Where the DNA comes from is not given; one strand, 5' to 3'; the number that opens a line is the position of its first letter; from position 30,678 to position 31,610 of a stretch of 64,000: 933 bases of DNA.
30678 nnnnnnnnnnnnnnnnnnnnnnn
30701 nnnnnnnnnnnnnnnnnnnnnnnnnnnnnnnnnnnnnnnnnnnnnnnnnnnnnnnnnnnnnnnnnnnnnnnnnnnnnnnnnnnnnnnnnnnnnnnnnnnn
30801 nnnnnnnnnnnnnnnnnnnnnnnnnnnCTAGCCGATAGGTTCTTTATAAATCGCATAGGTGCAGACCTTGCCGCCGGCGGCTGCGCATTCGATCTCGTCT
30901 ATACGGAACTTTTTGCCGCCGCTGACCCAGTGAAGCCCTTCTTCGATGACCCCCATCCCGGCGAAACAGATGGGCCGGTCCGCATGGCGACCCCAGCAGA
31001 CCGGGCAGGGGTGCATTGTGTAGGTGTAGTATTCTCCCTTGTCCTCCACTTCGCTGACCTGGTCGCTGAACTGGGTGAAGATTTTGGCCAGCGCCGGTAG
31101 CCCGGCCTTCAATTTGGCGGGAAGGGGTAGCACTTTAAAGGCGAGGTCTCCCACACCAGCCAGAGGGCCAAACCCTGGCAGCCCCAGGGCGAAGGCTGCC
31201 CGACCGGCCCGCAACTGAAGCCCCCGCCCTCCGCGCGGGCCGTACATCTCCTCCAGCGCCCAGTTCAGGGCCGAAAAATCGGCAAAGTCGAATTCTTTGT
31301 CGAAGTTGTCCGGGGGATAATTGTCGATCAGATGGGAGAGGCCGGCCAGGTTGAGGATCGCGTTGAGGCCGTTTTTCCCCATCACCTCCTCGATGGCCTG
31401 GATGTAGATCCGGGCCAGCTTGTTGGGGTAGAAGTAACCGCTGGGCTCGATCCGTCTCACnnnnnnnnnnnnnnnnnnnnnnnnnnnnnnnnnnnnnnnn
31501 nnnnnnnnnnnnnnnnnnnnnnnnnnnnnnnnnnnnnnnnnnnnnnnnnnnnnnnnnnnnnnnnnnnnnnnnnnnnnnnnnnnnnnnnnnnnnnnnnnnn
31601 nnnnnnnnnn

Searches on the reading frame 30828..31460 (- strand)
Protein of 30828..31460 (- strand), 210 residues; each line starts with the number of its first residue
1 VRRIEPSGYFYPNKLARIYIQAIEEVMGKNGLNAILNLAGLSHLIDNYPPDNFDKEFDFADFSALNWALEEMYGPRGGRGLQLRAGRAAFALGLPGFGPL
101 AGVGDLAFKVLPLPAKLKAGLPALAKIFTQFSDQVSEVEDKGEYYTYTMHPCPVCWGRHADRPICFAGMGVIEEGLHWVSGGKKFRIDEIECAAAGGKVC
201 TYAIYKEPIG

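Call 81: search_protein_families(library=pfam, proteins=[window:30828-31460:-], max_evalue=0.001)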
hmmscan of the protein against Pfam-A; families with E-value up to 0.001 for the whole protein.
window:30828-31460:- (210 aa): 1 family
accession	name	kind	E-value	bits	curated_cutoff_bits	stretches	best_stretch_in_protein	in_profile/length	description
PF02830.23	V4R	-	1e-06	29.1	31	1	147-202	3-58/62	V4R domain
